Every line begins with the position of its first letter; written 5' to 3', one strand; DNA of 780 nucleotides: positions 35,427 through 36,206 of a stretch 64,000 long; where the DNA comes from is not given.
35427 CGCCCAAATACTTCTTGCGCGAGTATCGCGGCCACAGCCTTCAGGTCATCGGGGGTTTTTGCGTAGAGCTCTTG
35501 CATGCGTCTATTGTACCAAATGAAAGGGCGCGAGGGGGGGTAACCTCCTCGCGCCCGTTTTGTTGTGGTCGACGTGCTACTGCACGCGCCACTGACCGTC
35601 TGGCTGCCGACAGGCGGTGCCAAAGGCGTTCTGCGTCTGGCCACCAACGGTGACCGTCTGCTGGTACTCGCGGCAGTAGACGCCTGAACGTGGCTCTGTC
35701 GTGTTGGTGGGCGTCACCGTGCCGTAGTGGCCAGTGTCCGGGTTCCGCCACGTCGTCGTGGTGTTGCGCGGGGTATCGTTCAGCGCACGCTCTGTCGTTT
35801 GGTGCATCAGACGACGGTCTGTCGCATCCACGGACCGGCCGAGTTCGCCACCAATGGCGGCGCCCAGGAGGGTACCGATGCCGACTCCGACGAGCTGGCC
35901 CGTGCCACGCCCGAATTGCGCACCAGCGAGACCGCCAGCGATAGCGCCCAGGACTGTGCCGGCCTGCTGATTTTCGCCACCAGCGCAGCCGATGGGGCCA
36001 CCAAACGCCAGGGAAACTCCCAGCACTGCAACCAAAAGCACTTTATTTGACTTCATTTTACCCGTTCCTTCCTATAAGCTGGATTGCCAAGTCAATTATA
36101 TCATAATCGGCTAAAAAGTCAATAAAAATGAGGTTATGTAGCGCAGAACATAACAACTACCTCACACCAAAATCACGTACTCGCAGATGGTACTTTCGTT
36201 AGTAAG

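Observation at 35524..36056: GC-anomalous glycine-zipper lipoprotein gene with its own GC-rich terminator: probable horizontal acquisition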

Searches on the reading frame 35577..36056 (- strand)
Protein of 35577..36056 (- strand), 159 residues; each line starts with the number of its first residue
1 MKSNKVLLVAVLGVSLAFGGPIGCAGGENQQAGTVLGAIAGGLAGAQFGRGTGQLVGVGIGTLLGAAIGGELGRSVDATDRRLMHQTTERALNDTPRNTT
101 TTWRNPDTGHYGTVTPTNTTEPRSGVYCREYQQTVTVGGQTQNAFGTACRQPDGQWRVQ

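Call 5: search_protein_families(library=pfam, proteins=[window:35577-36056:-], max_evalue=0.1)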
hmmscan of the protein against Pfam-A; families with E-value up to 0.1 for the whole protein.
window:35577-36056:- (159 aa): 6 families
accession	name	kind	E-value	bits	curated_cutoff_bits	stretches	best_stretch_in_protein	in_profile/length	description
PF16998.10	17kDa_Anti_2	-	2.4e-10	40.7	26.6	1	79-159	32-111/116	17 kDa outer membrane surface antigen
PF05433.20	Rick_17kDa_Anti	-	2.6e-06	27.7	24.2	1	33-73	2-43/43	Glycine zipper 2TM domain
PF13441.11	Gly-zipper_YMGG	-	0.00035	20.7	28.9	1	30-70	3-44/45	YMGG-like Gly-zipper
PF13488.11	Gly-zipper_Omp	-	0.0082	16.5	25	1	33-73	2-43/46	Glycine zipper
PF16587.10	DUF5061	-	0.045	14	23.6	1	88-157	12-78/82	17 kDa common-antigen outer membrane protein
PF25688.1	P22_gp7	-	0.074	13.3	28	0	30-73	183-224/230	Bacteriophage P22 DNA ejection protein gp7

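Call 6: search_protein_families(library=ncbifam, proteins=[window:35577-36056:-], max_evalue=1)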
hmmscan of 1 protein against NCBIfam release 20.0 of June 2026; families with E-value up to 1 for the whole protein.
window:35577-36056:- (159 aa): 5 families
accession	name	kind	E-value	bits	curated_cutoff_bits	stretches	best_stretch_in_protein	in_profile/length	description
NF053611.1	YiaD_Gzip_OmpA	equivalog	3.7e-07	30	175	1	23-90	12-85/206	YiaD family glycine zipper/OmpA-like lipoprotein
NF008437.0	PRK11280.1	equivalog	1.4e-06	28.3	99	1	28-84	68-124/179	hypothetical protein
NF007804.1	PRK10510.1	equivalog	0.011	15.2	307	1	6-83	6-88/219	OmpA family lipoprotein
NF007830.1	PRK10540.1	equivalog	0.023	14.6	98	1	2-77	3-71/72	osmotically-inducible lipoprotein OsmB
NF053524.1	thylo_ssl2009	equivalog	0.072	13.8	58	0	56-91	9-40/90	ssl2009 family thylakoid membrane protein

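Call 7: find_homologous_proteins(query=window:35577-36056:-, max_evalue=0.001)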
Query window:35577-36056:- (159 aa): 2660 proteins with E <= 0.001 among 3509 candidates; the best 120 are listed.
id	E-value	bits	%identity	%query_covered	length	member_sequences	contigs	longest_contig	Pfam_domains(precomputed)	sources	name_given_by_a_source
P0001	5.0e-99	347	100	100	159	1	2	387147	PF13441.13,PF05433.21,PF16998.11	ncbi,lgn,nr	ncbi:MAG: glycine zipper 2TM domain-containing protein [Parcubacteria group bacterium]|nr:glycine zi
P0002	1.5e-74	267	78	97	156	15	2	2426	PF13441.13,PF05433.21,PF16998.11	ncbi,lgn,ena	-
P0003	2.2e-74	267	76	98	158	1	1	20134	PF13441.13,PF05433.21,PF16998.11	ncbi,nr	ncbi:MAG: glycine zipper 2TM domain-containing protein [Parcubacteria group bacterium]|nr:glycine zi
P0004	7.0e-73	262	82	86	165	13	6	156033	PF13441.13,PF05433.21,PF16998.11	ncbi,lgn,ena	-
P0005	1.3e-71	257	75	97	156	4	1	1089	PF13441.13,PF05433.21,PF16998.11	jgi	jgi:surface antigen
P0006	3.8e-69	249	72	100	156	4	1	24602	PF13441.13,PF05433.21,PF16998.11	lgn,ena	-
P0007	9.2e-68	245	75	94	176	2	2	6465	PF13441.13,PF05433.21,PF16998.11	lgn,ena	-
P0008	1.0e-67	245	80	86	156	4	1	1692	PF13441.13,PF05433.21,PF16998.11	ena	-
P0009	1.7e-65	238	72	93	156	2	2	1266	PF13441.13,PF05433.21,PF16998.11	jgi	jgi:surface antigen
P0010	1.7e-60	221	68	92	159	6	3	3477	PF13441.13,PF05433.21,PF16998.11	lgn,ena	-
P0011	6.9e-59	216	67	88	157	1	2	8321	PF13441.13,PF05433.21,PF16998.11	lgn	-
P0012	2.5e-52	195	65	71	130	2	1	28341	PF05433.21,PF16998.11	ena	-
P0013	3.4e-52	194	66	65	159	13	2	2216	PF13441.13,PF16998.11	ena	-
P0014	3.5e-52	194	56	99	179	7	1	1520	PF13441.13,PF05433.21,PF16998.11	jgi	jgi:surface antigen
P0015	2.9e-49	185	57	99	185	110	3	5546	PF13441.13,PF05433.21,PF16998.11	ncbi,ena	-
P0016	6.4e-49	184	58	97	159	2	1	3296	PF13441.13,PF16998.11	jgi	-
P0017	9.2e-49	183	57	97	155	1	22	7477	PF13441.13,PF05433.21,PF16587.11,PF16998.11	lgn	-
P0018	1.0e-48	183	54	99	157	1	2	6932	PF13441.13,PF05433.21,PF16998.11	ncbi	-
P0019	2.1e-48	182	61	83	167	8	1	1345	PF13441.13,PF05433.21,PF16998.11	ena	-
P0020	4.2e-48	181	57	97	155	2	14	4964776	PF13441.13,PF05433.21,PF16998.11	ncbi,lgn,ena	-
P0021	8.4e-48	180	54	97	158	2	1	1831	PF13441.13,PF05433.21,PF16998.11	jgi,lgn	jgi:surface antigen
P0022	1.3e-47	179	55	97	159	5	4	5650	PF13441.13,PF05433.21,PF16587.11,PF16998.11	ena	-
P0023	1.4e-47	179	59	86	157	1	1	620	PF13441.13,PF05433.21,PF16998.11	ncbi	-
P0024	1.5e-47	179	57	97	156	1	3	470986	PF13441.13,PF05433.21,PF16587.11,PF16998.11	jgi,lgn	-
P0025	3.2e-47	178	62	71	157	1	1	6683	PF13441.13,PF05433.21,PF16998.11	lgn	-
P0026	3.3e-47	178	60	83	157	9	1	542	PF13441.13,PF05433.21,PF13488.12,PF16998.11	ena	-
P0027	3.4e-47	178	56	97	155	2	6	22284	PF13441.13,PF05433.21,PF16998.11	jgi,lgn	jgi:surface antigen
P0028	4.6e-47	178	51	100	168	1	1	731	PF13441.13,PF05433.21,PF16998.11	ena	-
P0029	6.7e-47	177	57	97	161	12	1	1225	PF13441.13,PF05433.21,PF16998.11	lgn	-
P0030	7.0e-47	177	55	96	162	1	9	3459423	PF13441.13,PF05433.21,PF16998.11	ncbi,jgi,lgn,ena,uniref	ncbi:RT0821/Lpp0805 family surface protein [Ferrovibrio sp.]|jgi:surface antigen|uniref:RT0821/Lpp08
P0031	7.9e-47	177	58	71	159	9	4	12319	PF13441.13,PF05433.21,PF16998.11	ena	-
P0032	7.9e-47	177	53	99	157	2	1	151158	PF13441.13,PF05433.21,PF16998.11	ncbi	ncbi:MAG: RT0821/Lpp0805 family surface protein [Pseudomonadota bacterium]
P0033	9.1e-47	177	54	96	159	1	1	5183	PF13441.13,PF05433.21,PF16998.11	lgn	-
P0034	9.7e-47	177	60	71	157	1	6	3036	PF13441.13,PF05433.21,PF16587.11,PF16998.11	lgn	-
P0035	1.1e-46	177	55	96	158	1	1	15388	PF13441.13,PF05433.21,PF13488.12,PF16998.11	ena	-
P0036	1.2e-46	176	54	95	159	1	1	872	PF13441.13,PF05433.21,PF16998.11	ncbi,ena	-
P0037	1.3e-46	176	52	98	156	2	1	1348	PF13441.13,PF05433.21,PF13488.12,PF16998.11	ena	-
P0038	1.3e-46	176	59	83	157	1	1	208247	PF13441.13,PF05433.21,PF13488.12,PF16998.11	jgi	-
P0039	1.3e-46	176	54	99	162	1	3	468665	PF13441.13,PF05433.21,PF16998.11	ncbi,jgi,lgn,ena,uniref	ncbi:MAG: RT0821/Lpp0805 family surface protein [Ferrovibrio sp.]|jgi:surface antigen|uniref:RT0821/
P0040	1.4e-46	176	56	99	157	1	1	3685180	PF05433.21,PF16998.11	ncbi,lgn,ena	-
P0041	1.5e-46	176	60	70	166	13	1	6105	PF13441.13,PF05433.21,PF16998.11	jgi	jgi:surface antigen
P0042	1.8e-46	176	49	99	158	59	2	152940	PF13441.13,PF05433.21,PF13488.12,PF16998.11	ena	-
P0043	1.9e-46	176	53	99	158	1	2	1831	PF13441.13,PF05433.21,PF16998.11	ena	-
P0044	2.0e-46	176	55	97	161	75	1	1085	PF13441.13,PF05433.21,PF16998.11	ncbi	-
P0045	2.1e-46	176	56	99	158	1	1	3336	PF13441.13,PF05433.21,PF13488.12,PF16998.11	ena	-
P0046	2.3e-46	175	55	97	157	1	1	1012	PF13441.13,PF05433.21,PF16998.11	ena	-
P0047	2.5e-46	175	56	99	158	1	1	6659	PF13441.13,PF05433.21,PF16998.11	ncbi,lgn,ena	-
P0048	2.9e-46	175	51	94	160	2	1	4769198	PF13441.13,PF05433.21,PF13488.12,PF16998.11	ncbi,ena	-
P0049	3.0e-46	175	53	99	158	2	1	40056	PF13441.13,PF05433.21,PF16998.11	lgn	-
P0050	3.2e-46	175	54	99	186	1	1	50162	PF13441.13,PF05433.21,PF16998.11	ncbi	-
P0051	3.6e-46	175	53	98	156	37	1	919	PF13441.13,PF05433.21,PF16998.11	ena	-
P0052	4.0e-46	175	50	99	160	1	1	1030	PF13441.13,PF05433.21,PF13488.12,PF16998.11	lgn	-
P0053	4.4e-46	175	55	100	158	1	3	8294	PF13441.13,PF05433.21,PF16998.11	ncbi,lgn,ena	-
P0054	4.4e-46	175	58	83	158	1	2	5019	PF13441.13,PF05433.21,PF16998.11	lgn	-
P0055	4.6e-46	174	52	99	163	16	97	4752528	PF13441.13,PF05433.21,PF16998.11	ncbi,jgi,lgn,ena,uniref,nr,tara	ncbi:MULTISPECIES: RT0821/Lpp0805 family surface protein [Thalassospira]|jgi:surface antigen|uniref:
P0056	4.7e-46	174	52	99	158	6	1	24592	PF13441.13,PF05433.21,PF13488.12,PF16998.11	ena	-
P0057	4.9e-46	174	55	94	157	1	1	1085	PF13441.13,PF05433.21,PF16998.11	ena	-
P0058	5.3e-46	174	54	97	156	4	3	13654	PF13441.13,PF05433.21,PF16587.11,PF16998.11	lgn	-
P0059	5.4e-46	174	55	94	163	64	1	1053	PF13441.13,PF05433.21,PF16998.11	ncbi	-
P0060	6.2e-46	174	54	97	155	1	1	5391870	PF13441.13,PF05433.21,PF16998.11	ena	-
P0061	6.2e-46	174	55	97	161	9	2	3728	PF13441.13,PF05433.21,PF16998.11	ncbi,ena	-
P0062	6.5e-46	174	58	83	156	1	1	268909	PF13441.13,PF05433.21,PF13488.12,PF16998.11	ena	-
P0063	6.5e-46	174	52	98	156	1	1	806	PF13441.13,PF05433.21,PF16998.11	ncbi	-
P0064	6.7e-46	174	54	99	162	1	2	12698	PF13441.13,PF05433.21,PF16998.11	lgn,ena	-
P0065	7.2e-46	174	54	97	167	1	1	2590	PF13441.13,PF05433.21,PF16587.11,PF16998.11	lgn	-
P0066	8.2e-46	174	59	70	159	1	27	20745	PF13441.13,PF05433.21,PF13488.12,PF16998.11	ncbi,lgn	-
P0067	8.3e-46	174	52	97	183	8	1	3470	PF13441.13,PF05433.21,PF16998.11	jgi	jgi:surface antigen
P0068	9.0e-46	174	59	71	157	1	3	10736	PF13441.13,PF05433.21,PF16998.11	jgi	-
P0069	9.7e-46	173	57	86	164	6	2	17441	PF13441.13,PF05433.21,PF16998.11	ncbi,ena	-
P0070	1.0e-45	173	53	98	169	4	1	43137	PF13441.13,PF05433.21,PF16998.11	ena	-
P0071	1.1e-45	173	53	97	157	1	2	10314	PF13441.13,PF05433.21,PF16587.11,PF16998.11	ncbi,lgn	-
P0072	1.2e-45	173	50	99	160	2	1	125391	PF13441.13,PF05433.21,PF13488.12,PF16998.11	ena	-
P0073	1.3e-45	173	53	97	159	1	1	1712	PF13441.13,PF05433.21,PF16998.11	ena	-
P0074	1.3e-45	173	54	97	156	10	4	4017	PF13441.13,PF05433.21,PF16587.11,PF16998.11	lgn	-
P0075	1.3e-45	173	54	97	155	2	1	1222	PF13441.13,PF05433.21,PF16587.11,PF16998.11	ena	-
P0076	1.4e-45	173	53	99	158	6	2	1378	PF13441.13,PF05433.21,PF16998.11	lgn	-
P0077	1.4e-45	173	56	97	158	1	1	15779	PF05433.21,PF16587.11,PF16998.11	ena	-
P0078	1.5e-45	173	61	80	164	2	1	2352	PF13441.13,PF05433.21,PF16587.11,PF16998.11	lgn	-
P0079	1.7e-45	173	53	97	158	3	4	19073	PF13441.13,PF05433.21,PF16998.11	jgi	jgi:surface antigen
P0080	1.7e-45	173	54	97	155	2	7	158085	PF13441.13,PF05433.21,PF16587.11,PF16998.11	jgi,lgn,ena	-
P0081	1.7e-45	173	54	94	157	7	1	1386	PF13441.13,PF05433.21,PF16998.11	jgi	jgi:surface antigen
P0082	1.8e-45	173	49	96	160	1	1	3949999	PF13441.13,PF05433.21,PF13488.12,PF16998.11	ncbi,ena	-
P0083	1.8e-45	173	58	86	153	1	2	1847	PF13441.13,PF05433.21,PF16998.11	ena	-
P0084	1.8e-45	173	58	71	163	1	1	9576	PF13441.13,PF05433.21,PF16998.11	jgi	-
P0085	1.9e-45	172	55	99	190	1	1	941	PF13441.13,PF05433.21,PF16998.11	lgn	-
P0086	2.0e-45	172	55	70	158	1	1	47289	PF13441.13,PF05433.21,PF13488.12,PF16998.11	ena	-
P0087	2.1e-45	172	56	96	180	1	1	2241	PF13441.13,PF05433.21,PF16587.11,PF16998.11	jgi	jgi:surface antigen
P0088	2.4e-45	172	50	100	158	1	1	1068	PF13441.13,PF05433.21,PF13488.12,PF16998.11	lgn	-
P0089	2.5e-45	172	54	96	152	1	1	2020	PF05433.21,PF16587.11,PF16998.11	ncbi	ncbi:MAG TPA: RT0821/Lpp0805 family surface protein [Thalassobaculum sp.]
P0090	2.5e-45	172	60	71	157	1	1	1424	PF13441.13,PF05433.21,PF16998.11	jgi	jgi:surface antigen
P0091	2.5e-45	172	60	83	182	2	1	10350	PF16587.11,PF16998.11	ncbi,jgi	ncbi:MAG: surface antigen [Alphaproteobacteria bacterium]|jgi:surface antigen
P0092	2.6e-45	172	56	97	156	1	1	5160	PF13441.13,PF05433.21,PF16998.11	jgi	jgi:surface antigen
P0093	2.6e-45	172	55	94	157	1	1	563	PF13441.13,PF05433.21,PF13488.12,PF16998.11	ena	-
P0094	2.7e-45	172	59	86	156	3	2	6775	PF13441.13,PF05433.21,PF13488.12,PF16587.11,PF16998.11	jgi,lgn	-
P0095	2.8e-45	172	60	71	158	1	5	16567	PF13441.13,PF05433.21,PF16998.11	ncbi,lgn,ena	-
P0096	2.8e-45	172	60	71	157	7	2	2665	PF13441.13,PF05433.21,PF16998.11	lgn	-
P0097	3.1e-45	172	58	71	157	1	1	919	PF13441.13,PF05433.21,PF16998.11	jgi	jgi:surface antigen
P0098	3.1e-45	172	58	71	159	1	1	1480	PF05433.21,PF16998.11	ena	-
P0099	3.3e-45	172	56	99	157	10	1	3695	PF05433.21,PF16998.11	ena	-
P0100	3.5e-45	172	53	99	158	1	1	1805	PF13441.13,PF05433.21,PF16998.11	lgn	-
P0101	3.7e-45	172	54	70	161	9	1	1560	PF13441.13,PF05433.21,PF13488.12,PF16587.11,PF16998.11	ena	-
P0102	3.9e-45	171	49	99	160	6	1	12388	PF13441.13,PF05433.21,PF13488.12,PF16998.11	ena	-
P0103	4.0e-45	171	50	99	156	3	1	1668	PF13441.13,PF05433.21,PF13488.12,PF16998.11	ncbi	-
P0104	4.0e-45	171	55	99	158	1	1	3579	PF13441.13,PF05433.21,PF16998.11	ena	-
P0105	4.1e-45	171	55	70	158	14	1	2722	PF13441.13,PF05433.21,PF13488.12,PF16998.11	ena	-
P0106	4.2e-45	171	59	83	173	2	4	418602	PF13441.13,PF05433.21,PF16998.11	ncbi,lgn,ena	-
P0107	4.3e-45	171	55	70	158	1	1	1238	PF13441.13,PF05433.21,PF13488.12,PF16998.11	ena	-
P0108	4.3e-45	171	55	70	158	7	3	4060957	PF13441.13,PF05433.21,PF13488.12,PF16998.11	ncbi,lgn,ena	-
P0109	4.9e-45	171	55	97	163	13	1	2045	PF13441.13,PF05433.21,PF16998.11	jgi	jgi:surface antigen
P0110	5.1e-45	171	62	82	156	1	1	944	PF13441.13,PF05433.21,PF16998.11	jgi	jgi:surface antigen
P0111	5.2e-45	171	58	91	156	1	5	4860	PF13441.13,PF05433.21,PF16998.11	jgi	jgi:surface antigen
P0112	5.3e-45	171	52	97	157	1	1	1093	PF13441.13,PF05433.21,PF16998.11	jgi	jgi:surface antigen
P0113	5.5e-45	171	56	83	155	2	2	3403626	PF13441.13,PF05433.21,PF16998.11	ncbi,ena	-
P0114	5.5e-45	171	53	95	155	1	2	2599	PF13441.13,PF05433.21,PF16998.11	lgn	-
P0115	5.6e-45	171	55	99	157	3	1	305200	PF05433.21,PF16998.11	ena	-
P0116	5.6e-45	171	52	97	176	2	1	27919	PF13441.13,PF16998.11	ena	-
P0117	6.0e-45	171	51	99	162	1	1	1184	PF13441.13,PF05433.21,PF16998.11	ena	-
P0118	6.0e-45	171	57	83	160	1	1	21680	PF13441.13,PF05433.21,PF16998.11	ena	-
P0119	6.1e-45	171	51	99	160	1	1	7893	PF13441.13,PF05433.21,PF13488.12,PF16998.11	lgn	-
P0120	6.1e-45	171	53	99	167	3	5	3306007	PF05433.21,PF16998.11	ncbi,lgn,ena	-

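Call 9: find_encoding_contigs(protein=P0004, flank=8000, max_places=6)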
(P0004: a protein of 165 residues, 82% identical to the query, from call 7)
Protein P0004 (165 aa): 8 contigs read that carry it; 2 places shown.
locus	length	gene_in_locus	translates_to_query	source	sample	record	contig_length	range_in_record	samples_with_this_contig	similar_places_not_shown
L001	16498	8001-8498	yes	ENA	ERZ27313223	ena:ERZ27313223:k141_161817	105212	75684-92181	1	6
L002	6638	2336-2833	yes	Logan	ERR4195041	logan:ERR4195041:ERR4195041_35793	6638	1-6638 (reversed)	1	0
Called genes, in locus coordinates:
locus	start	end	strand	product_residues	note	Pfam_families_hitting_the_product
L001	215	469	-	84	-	-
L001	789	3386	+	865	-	-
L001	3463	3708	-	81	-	PF07076:DUF1344 (weak), PF11604:CusF_Ec (faint)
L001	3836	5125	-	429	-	-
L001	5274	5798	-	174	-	PF00156:Pribosyltran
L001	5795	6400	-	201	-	PF01583:APS_kinase (weak), PF13671:AAA_33, PF13238:AAA_18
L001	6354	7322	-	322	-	PF01545:Cation_efflux, PF16916:ZT_dimer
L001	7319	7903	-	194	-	PF12766:Pyridox_oxase_2 (weak), PF01243:PNPOx_N, PF10590:PNP_phzG_C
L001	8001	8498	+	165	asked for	PF13441:Gly-zipper_YMGG (weak), PF05433:Rick_17kDa_Anti (weak), PF16998:17kDa_Anti_2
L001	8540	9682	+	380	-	PF08238:Sel1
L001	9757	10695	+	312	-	PF00226:DnaJ, PF01556:DnaJ_C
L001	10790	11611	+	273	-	PF00106:adh_short, PF13561:adh_short_C2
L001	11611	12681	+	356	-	PF01264:Chorismate_synt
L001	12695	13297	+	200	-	PF09335:VTT_dom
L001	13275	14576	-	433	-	PF05958:tRNA_U5-meth_tr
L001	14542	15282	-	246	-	PF01479:S4 (weak), PF01728:FtsJ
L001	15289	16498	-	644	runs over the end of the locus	PF13292:DXP_synthase_N, PF00456:Transketolase_N (faint), PF00676:E1_dh (weak), PF02779:Transket_pyr, PF02780:Transketolase_C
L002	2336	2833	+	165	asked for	PF13441:Gly-zipper_YMGG (weak), PF05433:Rick_17kDa_Anti (weak), PF16998:17kDa_Anti_2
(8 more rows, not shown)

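Call 10: find_encoding_contigs(protein=P0003, flank=8000, max_places=4)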
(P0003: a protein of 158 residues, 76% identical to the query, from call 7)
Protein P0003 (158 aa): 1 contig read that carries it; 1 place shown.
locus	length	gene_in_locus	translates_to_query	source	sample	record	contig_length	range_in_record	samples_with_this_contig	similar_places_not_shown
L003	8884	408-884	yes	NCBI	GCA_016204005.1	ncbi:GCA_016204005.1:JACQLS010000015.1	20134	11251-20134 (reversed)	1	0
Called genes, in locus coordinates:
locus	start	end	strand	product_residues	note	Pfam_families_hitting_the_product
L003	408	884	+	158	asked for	PF13441:Gly-zipper_YMGG (weak), PF05433:Rick_17kDa_Anti, PF16998:17kDa_Anti_2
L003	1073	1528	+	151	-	PF02367:TsaE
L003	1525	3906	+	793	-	PF02739:5_3_exonuc_N, PF01367:5_3_exonuc, PF00476:DNA_pol_A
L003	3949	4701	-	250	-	PF13365:Trypsin_2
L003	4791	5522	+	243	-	PF21694:DNA_pol3_delta_C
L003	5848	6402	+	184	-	-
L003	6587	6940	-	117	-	-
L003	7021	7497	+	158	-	PF00588:SpoU_methylase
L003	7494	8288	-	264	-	-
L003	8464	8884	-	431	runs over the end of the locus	PF08245:Mur_ligase_M, PF02875:Mur_ligase_C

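Call 72: find_encoding_contigs(protein=P0007, flank=3000, max_places=4)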
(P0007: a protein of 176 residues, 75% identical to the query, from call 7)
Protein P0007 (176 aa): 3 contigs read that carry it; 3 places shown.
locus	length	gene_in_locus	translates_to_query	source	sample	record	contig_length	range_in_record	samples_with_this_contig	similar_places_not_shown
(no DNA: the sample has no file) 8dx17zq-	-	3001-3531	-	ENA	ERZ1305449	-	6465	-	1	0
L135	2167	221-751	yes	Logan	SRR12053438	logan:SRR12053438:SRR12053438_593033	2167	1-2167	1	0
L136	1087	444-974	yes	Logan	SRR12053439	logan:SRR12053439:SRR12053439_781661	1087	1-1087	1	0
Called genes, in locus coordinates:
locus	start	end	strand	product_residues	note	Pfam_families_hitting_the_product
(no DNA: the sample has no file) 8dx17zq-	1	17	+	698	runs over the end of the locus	?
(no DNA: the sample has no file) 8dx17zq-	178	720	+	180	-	-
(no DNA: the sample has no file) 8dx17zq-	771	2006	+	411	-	PF07726:AAA_3 (faint), PF07728:AAA_5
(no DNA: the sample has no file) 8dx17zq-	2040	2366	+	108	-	PF14090:HTH_39 (weak)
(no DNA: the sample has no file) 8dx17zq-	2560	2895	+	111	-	PF01521:Fe-S_biosyn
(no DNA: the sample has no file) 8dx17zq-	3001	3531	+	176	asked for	PF13441:Gly-zipper_YMGG, PF05433:Rick_17kDa_Anti (weak), PF16998:17kDa_Anti_2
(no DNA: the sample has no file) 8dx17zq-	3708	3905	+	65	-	-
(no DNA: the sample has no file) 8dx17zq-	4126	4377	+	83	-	-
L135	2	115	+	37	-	?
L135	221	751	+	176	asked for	PF13441:Gly-zipper_YMGG, PF05433:Rick_17kDa_Anti (weak), PF16998:17kDa_Anti_2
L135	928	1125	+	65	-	-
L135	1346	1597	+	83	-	-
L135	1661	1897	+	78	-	-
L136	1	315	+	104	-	?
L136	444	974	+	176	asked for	PF13441:Gly-zipper_YMGG, PF05433:Rick_17kDa_Anti (weak), PF16998:17kDa_Anti_2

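Call 77: search_dna_similar(query=window:35577-36056:-, collection=phages, mode=protein, max_rows=10)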
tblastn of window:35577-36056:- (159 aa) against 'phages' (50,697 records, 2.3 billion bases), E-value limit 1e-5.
No match.

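Call 78: find_related_loci(query=A1, collection=viral_contigs, flank=5000)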
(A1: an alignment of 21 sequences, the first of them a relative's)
Query A1 (159 aa) in viral_contigs; peptide patterns used: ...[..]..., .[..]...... (x = any residue, [..] = any of these).
64 stretches matched a pattern; 29 encode a relative of the query (tblastn E <= 1e-3); 29 distinct loci.
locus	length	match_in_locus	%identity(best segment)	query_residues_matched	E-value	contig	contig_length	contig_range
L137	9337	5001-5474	47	1-159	2e-39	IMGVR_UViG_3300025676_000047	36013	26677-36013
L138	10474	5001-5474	47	1-159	2e-39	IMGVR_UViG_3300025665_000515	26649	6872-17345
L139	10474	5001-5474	47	1-159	6e-39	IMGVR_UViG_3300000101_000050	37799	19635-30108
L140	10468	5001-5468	48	1-158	3e-37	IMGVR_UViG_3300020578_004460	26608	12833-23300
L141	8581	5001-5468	48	1-158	2e-37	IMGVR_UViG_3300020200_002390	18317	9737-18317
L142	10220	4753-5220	48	1-158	2e-37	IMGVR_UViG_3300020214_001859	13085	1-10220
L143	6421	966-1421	42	4-158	3e-37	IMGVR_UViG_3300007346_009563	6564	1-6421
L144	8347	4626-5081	42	4-158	7e-37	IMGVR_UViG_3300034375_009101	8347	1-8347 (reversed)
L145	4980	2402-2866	46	1-159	2e-36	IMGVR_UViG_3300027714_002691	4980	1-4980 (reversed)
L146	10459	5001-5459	47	1-159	3e-36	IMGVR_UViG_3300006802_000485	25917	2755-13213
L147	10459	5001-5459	47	1-159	3e-36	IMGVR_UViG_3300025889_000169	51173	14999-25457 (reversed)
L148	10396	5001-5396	48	27-158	4e-35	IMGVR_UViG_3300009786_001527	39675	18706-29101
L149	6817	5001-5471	44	1-159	2e-34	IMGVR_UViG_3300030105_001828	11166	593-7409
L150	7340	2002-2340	50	46-158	5e-34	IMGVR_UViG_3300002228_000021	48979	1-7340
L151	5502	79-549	40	1-159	1e-33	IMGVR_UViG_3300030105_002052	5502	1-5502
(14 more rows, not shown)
